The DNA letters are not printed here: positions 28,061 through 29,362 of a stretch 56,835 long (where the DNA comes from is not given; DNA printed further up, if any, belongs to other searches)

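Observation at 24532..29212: Partner-switching module whose output domain is a sugar-phosphate transferase, not a sigma factor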

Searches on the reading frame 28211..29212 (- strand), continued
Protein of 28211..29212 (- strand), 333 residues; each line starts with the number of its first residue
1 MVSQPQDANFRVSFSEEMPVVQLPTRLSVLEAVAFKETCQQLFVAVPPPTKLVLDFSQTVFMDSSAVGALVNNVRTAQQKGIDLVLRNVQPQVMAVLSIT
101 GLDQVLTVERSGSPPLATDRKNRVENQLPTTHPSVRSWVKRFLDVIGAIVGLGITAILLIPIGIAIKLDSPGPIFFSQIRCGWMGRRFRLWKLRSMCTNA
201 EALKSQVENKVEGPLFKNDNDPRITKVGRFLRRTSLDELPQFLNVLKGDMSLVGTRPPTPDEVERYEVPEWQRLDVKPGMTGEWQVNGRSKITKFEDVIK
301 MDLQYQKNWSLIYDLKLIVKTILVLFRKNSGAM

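Call 47: search_protein_families(library=pfam, proteins=[L030:3680-4738:+, L030:4638-5330:+, L030:5327-6604:+, L030:6601-7554:+, L030:7837-8961:+, L030:8977-9432:+, L030:9369-9941:+, L030:11482-12168:+, L030:12149-13333:-, L030:13376-17326:-], max_evalue=0.001)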
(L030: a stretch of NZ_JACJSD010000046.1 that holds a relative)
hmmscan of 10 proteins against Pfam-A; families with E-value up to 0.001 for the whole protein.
L030:3680-4738:+ (352 aa): 1 family
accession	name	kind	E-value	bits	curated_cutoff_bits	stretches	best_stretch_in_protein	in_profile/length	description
PF04230.19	PS_pyruv_trans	-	7.6e-24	85.5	25.3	1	15-294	1-280/280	Polysaccharide pyruvyl transferase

L030:4638-5330:+ (230 aa): 2 families
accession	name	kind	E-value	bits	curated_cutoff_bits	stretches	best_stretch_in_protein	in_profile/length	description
PF00534.26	Glycos_transf_1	-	6.8e-11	42.4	26.4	1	52-144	10-105/172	Glycosyl transferases group 1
PF13692.12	Glyco_trans_1_4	-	6.9e-06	26.8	27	1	67-147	13-92/142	Glycosyl transferases group 1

L030:5327-6604:+ (425 aa): 2 families
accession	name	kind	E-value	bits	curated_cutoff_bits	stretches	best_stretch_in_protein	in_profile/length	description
PF13440.11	Polysacc_synt_3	-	2.4e-50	171.9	23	1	40-330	1-290/293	Polysaccharide biosynthesis protein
PF01943.22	Polysacc_synt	-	1e-19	71.5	28.2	1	17-270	2-260/274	Polysaccharide biosynthesis protein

L030:6601-7554:+ (317 aa): 3 families
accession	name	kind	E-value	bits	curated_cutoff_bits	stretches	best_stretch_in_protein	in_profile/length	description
PF00535.33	Glycos_transf_2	-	7.4e-40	137.1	23.3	1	9-170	1-166/168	Glycosyl transferase family 2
PF10111.15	Glyco_tranf_2_2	-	8.6e-18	65.2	27.3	1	9-193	1-202/276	Glycosyltransferase like family 2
PF13641.12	Glyco_tranf_2_3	-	7.4e-13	49.5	27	1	6-211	1-214/230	Glycosyltransferase like family 2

L030:7837-8961:+ (374 aa): 5 families
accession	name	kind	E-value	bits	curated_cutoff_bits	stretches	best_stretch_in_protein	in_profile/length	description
PF00535.33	Glycos_transf_2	-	1.4e-41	142.7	23.3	1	4-163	1-166/168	Glycosyl transferase family 2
PF10111.15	Glyco_tranf_2_2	-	1.6e-20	74.2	27.3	1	4-218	1-220/276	Glycosyltransferase like family 2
PF13641.12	Glyco_tranf_2_3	-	5.5e-16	59.7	27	1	3-210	3-208/230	Glycosyltransferase like family 2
PF13632.12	Glyco_trans_2_3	-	0.00022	21.6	27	0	83-287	3-173/198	Glycosyl transferase family group 2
PF13704.12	Glyco_tranf_2_4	-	0.00087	20.2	27.5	0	29-92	15-85/98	Glycosyl transferase family 2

L030:8977-9432:+ (151 aa): 1 family
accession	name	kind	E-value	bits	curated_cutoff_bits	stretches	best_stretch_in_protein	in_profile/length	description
PF08660.17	Alg14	-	2.1e-17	64.1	27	1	58-144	75-167/171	Oligosaccharide biosynthesis protein Alg14 like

L030:9369-9941:+ (190 aa): 1 family
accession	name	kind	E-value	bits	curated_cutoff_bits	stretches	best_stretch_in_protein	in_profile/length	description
PF04101.22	Glyco_tran_28_C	-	3.7e-13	50.3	22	1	21-164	1-152/166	Glycosyltransferase family 28 C-terminal domain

L030:11482-12168:+ (228 aa): 2 families
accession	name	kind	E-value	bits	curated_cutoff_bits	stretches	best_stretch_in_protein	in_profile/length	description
PF01740.26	STAS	-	8.6e-30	103.1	22.6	2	117-215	3-102/106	STAS domain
PF13466.11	STAS_2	-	1.6e-14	54.2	29.2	2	23-98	4-78/80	STAS domain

L030:12149-13333:- (394 aa): 2 families
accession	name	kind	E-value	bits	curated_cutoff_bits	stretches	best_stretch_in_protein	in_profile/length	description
PF07228.17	SpoIIE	-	4.8e-40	138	25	1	196-390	2-190/192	Stage II sporulation protein E (SpoIIE)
PF00072.30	Response_reg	-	1.1e-28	100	30.2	1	11-123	1-111/111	Response regulator receiver domain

L030:13376-17326:- (1316 aa): 14 families
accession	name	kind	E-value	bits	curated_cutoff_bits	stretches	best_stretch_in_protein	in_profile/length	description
PF00072.30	Response_reg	-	4.8e-38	130.2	30.2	2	1053-1165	1-110/111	Response regulator receiver domain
PF02518.31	HATPase_c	-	5.9e-29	101.2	26.4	1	753-875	1-109/111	Histidine kinase-, DNA gyrase B-, and HSP90-like ATPase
PF07701.20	HNOBA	-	3.7e-28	99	23.4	2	32-110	2-80/216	Heme NO binding associated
PF01590.32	GAF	-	7.7e-23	81.9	22.4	1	468-605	2-133/133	GAF domain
PF00512.31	HisKA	-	5.7e-22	78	26.9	1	641-706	1-66/66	His Kinase A (phospho-acceptor) domain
PF08447.18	PAS_3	-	8.3e-22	77.7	25.6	1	343-432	2-89/89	PAS fold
PF13492.12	GAF_3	-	4.6e-10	40.4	27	1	468-605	2-127/129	GAF domain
PF01627.28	Hpt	-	6e-10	39.7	24.6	1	1224-1300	1-77/84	Hpt domain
PF13185.12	GAF_2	-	1.7e-08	35.2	28.6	1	467-605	3-135/136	GAF domain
PF13188.13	PAS_8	-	8.1e-08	32.3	21.8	1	192-236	2-47/65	PAS domain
PF00989.32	PAS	-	8.5e-07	29.4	22.6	0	321-435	2-113/113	PAS fold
PF13426.13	PAS_9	-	1.4e-06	28.9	27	0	344-437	15-103/103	PAS domain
PF23198.2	PDE8A_N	-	6.4e-06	26.6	29.6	1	1050-1142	9-102/147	PDE8A-like, N-terminal domain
PF12860.13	PAS_7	-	0.00018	22.1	27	0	197-312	1-114/115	PAS fold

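Call 65: search_protein_families(library=pfam, proteins=[L036:8894-11167:+, L034:3911-5218:+, L033:9686-10963:+, L089:7110-7778:+], max_evalue=0.001)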
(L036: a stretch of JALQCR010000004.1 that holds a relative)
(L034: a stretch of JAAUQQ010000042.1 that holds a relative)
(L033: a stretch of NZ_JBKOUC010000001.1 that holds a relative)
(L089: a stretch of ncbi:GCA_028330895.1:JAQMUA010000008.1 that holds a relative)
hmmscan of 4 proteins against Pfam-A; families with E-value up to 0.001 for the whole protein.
L036:8894-11167:+ (758 aa): 5 families
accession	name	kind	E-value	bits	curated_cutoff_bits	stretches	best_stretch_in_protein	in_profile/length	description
PF02397.22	Bac_transf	-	3.8e-62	209.4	27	1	544-751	1-178/179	Bacterial sugar transferase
PF01740.26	STAS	-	1.5e-12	47.7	22.6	1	372-475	8-102/106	STAS domain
PF08660.17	Alg14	-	2.1e-12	47.8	27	1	261-350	76-168/171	Oligosaccharide biosynthesis protein Alg14 like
PF04101.22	Glyco_tran_28_C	-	1.1e-11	45.5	22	1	42-174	1-141/166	Glycosyltransferase family 28 C-terminal domain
PF13466.11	STAS_2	-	0.00066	20.2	29.2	0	387-437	11-58/80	STAS domain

L034:3911-5218:+ (436 aa): 3 families
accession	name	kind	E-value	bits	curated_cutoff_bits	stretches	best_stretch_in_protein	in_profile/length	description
PF02397.22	Bac_transf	-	9.5e-66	221.2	27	1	243-429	1-178/179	Bacterial sugar transferase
PF01740.26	STAS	-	6e-11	42.5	22.6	1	81-145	39-102/106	STAS domain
PF13466.11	STAS_2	-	6.3e-08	33.1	29.2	1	71-137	17-80/80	STAS domain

L033:9686-10963:+ (426 aa): 3 families
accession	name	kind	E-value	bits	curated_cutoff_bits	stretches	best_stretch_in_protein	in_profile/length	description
PF02397.22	Bac_transf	-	5.1e-65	218.8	27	1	233-419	1-178/179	Bacterial sugar transferase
PF13466.11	STAS_2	-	6.3e-08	33.1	29.2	1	119-197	5-80/80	STAS domain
PF01740.26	STAS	-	0.00012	22.2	22.6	1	112-202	10-99/106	STAS domain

L089:7110-7778:+ (222 aa): 1 family
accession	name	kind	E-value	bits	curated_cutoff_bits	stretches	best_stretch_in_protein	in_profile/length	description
PF11780.13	DUF3318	-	2.8e-45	154.1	25.9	1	17-159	1-141/141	Protein of unknown function (DUF3318)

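Call 73: predict_structure(alignment_id=A3)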
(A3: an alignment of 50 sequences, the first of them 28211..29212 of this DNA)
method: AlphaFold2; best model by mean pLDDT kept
length: 333 residues; sequences in the alignment: 50
mean_pLDDT: 64.9   pTM: 0.44
mean pLDDT of the five models: 64.9, 62.2, 57.6, 54.1, 53.7
residues with pLDDT >= 90: 8; 70-90: 147; 50-70: 90; < 50: 88
segments of 3 or more residues with pLDDT < 50: 1-8, 112-136, 181-186, 211-216, 255-283, 288-292, 328-333
pLDDT, mean of each block of 10 residues (from residue 1): 39 79 73 79 82 86 65 82 88 62 71 39 34 51 81 87 85 70 53 81 70 53 83 76 75 49 34 35 49 52 58 70 56 42
secondary structure, 60 per line:
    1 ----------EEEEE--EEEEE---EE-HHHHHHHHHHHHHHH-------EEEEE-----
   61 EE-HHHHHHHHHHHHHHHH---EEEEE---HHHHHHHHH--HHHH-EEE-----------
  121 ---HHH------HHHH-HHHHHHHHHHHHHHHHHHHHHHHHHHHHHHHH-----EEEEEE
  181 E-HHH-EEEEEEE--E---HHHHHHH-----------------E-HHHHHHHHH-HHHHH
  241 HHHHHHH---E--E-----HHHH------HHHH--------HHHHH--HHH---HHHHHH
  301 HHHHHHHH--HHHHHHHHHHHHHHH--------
elements in order: E11-15 E18-22 H29-43 E51-55 H64-79 E83-87 H91-99 H102-105 E107-109 H133-136 H138-169 E175-181 E187-193 H200-206 H226-234 H236-247 H260-263 H270-273 H282-286 H295-308 H311-325

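Call 79: search_protein_representatives(protein=window:28211-29212:-)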
Query: 333 residues. Proteins with E-value up to 0.001 (for the whole library): 65952; up to 1e-10: 46427; up to 1e-30: 11720. The best 150 are listed.
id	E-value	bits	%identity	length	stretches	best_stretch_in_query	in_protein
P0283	3.4e-145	499.5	68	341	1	1-332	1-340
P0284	4.1e-104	364.6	57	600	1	19-327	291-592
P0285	5.2e-92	324.8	57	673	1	9-329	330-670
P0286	1.9e-87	309.8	50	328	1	18-332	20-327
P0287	5.6e-85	301.7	68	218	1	131-331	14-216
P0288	2.8e-84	299.4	47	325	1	9-322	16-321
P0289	3.3e-81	289.3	53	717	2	129-330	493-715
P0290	1.3e-80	287.3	54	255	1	62-312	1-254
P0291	1.4e-80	287.3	42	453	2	138-329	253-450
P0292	1.9e-80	286.8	48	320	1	15-331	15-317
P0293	4.1e-79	282.4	48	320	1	9-328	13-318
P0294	1.6e-77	277.2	63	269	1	131-326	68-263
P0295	2.0e-76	273.6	57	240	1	4-218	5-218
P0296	3.7e-76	272.7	46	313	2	138-329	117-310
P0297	1.2e-75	271.1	58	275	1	130-330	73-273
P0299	1.2e-74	267.7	56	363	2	129-329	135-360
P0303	1.1e-70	254.7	47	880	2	134-326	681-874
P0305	1.5e-69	251.0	42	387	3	140-328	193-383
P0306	1.6e-68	247.7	41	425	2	138-326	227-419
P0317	2.3e-65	237.3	43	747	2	136-322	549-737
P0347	2.6e-62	227.2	46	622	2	131-326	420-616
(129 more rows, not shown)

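Call 80: search_protein_families(library=pfam, proteins=[P0284, P0285, P0289, P0291, P0303, P0317, P0347, P0299, P0305, P0306], max_evalue=0.001)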
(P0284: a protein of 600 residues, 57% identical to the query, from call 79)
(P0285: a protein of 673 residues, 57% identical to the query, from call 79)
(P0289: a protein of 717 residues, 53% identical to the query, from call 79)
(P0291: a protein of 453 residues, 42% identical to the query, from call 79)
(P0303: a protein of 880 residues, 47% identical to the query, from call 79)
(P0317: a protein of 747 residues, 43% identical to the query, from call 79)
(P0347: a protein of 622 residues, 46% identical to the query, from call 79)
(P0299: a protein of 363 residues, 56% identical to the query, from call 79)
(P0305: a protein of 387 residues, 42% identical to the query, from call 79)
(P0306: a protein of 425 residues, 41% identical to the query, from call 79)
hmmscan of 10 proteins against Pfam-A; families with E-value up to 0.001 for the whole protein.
P0284 (600 aa): 4 families
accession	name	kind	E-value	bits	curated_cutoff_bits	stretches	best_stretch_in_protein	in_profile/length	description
PF02397.22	Bac_transf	-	5.4e-62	208.9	27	1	405-590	1-177/179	Bacterial sugar transferase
PF03808.19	Glyco_tran_WecG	-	1.1e-53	182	27.4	1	69-243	1-168/168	Glycosyl transferase WecG/TagA/CpsF family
PF01740.26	STAS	-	2.2e-13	50.3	22.6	1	287-381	7-100/106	STAS domain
PF13466.11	STAS_2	-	2.7e-07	31.1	29.2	1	295-375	3-80/80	STAS domain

P0285 (673 aa): 4 families
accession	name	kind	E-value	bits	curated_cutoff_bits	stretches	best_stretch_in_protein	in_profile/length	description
PF02397.22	Bac_transf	-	4.7e-65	218.9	27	1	467-666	1-178/179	Bacterial sugar transferase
PF08660.17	Alg14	-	1.2e-14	55.1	27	1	216-310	73-163/171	Oligosaccharide biosynthesis protein Alg14 like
PF04101.22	Glyco_tran_28_C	-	3.4e-11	43.9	22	1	1-130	1-138/166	Glycosyltransferase family 28 C-terminal domain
PF01740.26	STAS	-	4.1e-08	33.4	22.6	1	354-424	25-95/106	STAS domain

P0289 (717 aa): 4 families
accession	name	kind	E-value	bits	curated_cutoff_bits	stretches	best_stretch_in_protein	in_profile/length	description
PF02397.22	Bac_transf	-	1.3e-62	210.9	27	1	503-710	1-178/179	Bacterial sugar transferase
PF08660.17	Alg14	-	1.1e-12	48.7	27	1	221-309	77-168/171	Oligosaccharide biosynthesis protein Alg14 like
PF01740.26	STAS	-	1.4e-12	47.7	22.6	1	331-434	8-102/106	STAS domain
PF04101.22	Glyco_tran_28_C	-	1.3e-10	42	22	1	1-133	1-141/166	Glycosyltransferase family 28 C-terminal domain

P0291 (453 aa): 1 family
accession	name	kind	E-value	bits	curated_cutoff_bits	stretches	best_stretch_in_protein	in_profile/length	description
PF02397.22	Bac_transf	-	2.9e-122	405.3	27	2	255-448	1-179/179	Bacterial sugar transferase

P0303 (880 aa): 3 families
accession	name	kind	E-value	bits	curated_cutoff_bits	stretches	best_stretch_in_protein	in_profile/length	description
PF02397.22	Bac_transf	-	1.2e-99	331.6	27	2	687-874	1-178/179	Bacterial sugar transferase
PF13727.12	CoA_binding_3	-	1e-31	110.7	25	2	486-651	13-175/175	CoA-binding domain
PF01408.29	GFO_IDH_MocA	-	2.3e-05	25.5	24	0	556-638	2-84/120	Oxidoreductase family, NAD-binding Rossmann fold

P0317 (747 aa): 2 families
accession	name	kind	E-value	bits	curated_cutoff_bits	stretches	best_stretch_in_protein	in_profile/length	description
PF02397.22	Bac_transf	-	6.5e-106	352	27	2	553-741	1-178/179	Bacterial sugar transferase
PF13727.12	CoA_binding_3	-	1.1e-10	42.2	25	1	324-517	6-175/175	CoA-binding domain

P0347 (622 aa): 2 families
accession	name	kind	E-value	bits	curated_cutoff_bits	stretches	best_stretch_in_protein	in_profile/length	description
PF02397.22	Bac_transf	-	1.1e-99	331.7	27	2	429-616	1-178/179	Bacterial sugar transferase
PF13727.12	CoA_binding_3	-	8.6e-16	58.9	25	1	240-391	27-173/175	CoA-binding domain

P0299 (363 aa): 3 families
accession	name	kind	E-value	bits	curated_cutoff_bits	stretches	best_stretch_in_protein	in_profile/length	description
PF02397.22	Bac_transf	-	8.4e-64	214.8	27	1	145-356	1-178/179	Bacterial sugar transferase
PF01740.26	STAS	-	5.6e-10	39.4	22.6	1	13-77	39-103/106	STAS domain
PF13466.11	STAS_2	-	8.6e-06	26.3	29.2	1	13-66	25-78/80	STAS domain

P0305 (387 aa): 1 family
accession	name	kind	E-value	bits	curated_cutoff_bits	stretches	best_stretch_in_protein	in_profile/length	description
PF02397.22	Bac_transf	-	1.3e-112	373.8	27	2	193-382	1-179/179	Bacterial sugar transferase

P0306 (425 aa): 1 family
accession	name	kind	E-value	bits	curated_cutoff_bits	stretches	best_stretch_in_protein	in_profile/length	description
PF02397.22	Bac_transf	-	7e-116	384.5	27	2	229-419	1-178/179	Bacterial sugar transferase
